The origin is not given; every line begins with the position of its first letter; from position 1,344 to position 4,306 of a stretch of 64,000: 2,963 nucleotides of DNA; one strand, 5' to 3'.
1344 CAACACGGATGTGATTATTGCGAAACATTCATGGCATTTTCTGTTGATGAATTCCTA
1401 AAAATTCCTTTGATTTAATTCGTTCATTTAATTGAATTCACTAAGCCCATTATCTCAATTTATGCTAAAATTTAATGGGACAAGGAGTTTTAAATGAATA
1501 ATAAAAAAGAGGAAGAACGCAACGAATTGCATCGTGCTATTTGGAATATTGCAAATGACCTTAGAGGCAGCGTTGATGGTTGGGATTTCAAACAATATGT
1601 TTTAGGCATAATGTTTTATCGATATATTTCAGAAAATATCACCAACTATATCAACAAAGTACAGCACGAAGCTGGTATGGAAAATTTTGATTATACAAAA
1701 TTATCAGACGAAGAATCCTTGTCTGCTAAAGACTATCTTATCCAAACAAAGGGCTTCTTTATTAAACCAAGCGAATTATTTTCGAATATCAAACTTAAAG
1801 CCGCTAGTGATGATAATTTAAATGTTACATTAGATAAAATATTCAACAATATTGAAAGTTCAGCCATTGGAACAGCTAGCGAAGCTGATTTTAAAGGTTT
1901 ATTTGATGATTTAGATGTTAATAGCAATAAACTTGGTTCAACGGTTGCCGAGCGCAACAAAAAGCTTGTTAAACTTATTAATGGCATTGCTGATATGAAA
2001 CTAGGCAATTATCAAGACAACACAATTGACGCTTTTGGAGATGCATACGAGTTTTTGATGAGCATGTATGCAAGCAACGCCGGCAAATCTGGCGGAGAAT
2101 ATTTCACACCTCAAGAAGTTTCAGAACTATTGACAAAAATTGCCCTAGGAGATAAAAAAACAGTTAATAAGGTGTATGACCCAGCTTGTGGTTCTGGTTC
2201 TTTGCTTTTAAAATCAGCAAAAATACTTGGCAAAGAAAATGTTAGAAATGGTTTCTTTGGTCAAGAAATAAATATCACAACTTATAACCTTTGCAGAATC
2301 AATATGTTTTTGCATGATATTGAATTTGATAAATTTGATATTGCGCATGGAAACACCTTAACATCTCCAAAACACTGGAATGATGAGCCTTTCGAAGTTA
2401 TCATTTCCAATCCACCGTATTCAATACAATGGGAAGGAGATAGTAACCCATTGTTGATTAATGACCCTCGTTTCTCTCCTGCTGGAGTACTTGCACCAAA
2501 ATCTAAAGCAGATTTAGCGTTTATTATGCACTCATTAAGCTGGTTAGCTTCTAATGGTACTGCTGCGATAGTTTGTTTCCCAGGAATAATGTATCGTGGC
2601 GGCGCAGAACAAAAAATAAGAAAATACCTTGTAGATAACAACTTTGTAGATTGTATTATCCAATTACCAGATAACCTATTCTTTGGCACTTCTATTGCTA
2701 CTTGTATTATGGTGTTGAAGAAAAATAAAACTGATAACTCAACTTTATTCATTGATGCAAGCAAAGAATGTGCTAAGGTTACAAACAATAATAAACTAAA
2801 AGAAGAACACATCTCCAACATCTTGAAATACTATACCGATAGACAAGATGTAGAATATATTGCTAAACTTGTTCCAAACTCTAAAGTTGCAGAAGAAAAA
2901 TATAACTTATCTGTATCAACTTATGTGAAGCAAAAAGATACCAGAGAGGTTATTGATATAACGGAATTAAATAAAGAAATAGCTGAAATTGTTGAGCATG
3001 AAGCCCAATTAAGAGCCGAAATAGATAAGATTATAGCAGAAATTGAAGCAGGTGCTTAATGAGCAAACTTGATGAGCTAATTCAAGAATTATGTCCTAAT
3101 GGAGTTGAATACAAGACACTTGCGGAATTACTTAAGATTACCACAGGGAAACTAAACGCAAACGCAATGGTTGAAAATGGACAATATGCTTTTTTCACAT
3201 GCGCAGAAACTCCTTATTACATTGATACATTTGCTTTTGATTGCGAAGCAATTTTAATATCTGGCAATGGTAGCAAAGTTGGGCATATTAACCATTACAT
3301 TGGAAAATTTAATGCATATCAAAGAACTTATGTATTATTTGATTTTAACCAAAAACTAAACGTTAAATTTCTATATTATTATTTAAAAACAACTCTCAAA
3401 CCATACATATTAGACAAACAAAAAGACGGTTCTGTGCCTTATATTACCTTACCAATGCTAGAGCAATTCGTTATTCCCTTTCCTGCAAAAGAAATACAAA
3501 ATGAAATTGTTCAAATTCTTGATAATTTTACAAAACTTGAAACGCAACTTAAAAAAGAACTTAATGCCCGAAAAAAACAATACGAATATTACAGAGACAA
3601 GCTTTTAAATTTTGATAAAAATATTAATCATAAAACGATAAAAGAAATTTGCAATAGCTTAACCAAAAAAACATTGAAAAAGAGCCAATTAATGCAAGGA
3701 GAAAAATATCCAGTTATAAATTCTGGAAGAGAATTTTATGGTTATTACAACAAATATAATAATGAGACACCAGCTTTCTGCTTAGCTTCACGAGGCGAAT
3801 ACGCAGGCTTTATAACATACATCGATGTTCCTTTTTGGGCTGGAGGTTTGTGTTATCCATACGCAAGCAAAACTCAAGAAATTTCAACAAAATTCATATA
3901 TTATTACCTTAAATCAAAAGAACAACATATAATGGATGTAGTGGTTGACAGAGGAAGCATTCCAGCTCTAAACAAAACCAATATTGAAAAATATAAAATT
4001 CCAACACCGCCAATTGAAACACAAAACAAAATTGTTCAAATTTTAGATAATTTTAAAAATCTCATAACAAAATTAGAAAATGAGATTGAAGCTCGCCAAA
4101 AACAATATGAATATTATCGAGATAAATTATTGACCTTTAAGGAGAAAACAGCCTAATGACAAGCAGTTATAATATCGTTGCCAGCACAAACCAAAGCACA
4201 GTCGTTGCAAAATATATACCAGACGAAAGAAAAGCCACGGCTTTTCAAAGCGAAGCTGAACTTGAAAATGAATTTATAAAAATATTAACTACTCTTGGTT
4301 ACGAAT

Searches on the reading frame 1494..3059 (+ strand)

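Call 52: search_protein_families(library=pfam, proteins=[window:1494-3059:+], max_evalue=0.00001)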
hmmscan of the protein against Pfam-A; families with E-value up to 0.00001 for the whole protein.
window:1494-3059:+ (521 aa): 3 families
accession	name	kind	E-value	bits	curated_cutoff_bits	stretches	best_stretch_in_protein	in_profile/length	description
PF02384.22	N6_Mtase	-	1.9e-114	382.6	20.4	1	177-485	2-310/311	N-6 DNA Methylase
PF12161.14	HsdM_N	-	4.9e-22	79.4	24.5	1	12-164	1-134/135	HsdM N-terminal domain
PF07669.17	Eco57I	-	6.1e-06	26.9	25.3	0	268-393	55-167/171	Eco57I restriction-modification methylase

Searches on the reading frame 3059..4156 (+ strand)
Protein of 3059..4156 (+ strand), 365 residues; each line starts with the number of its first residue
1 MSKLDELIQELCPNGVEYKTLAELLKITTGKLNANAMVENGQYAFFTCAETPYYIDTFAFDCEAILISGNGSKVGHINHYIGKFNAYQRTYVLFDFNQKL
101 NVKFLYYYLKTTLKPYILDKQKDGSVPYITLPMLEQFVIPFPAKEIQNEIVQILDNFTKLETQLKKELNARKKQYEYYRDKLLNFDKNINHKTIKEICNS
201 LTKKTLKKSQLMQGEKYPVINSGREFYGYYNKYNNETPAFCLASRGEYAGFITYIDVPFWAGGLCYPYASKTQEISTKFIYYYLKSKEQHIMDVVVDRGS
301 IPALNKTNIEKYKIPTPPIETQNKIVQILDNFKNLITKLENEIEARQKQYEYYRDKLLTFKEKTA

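Call 52: search_protein_families(library=pfam, proteins=[window:3059-4156:+], max_evalue=0.00001)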
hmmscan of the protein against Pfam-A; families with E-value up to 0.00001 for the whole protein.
window:3059-4156:+ (365 aa): 1 family
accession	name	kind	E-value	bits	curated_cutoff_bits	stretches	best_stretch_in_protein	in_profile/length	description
PF01420.25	Methylase_S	-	1.5e-50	172.2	22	2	189-344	4-167/168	Type I restriction modification DNA specificity domain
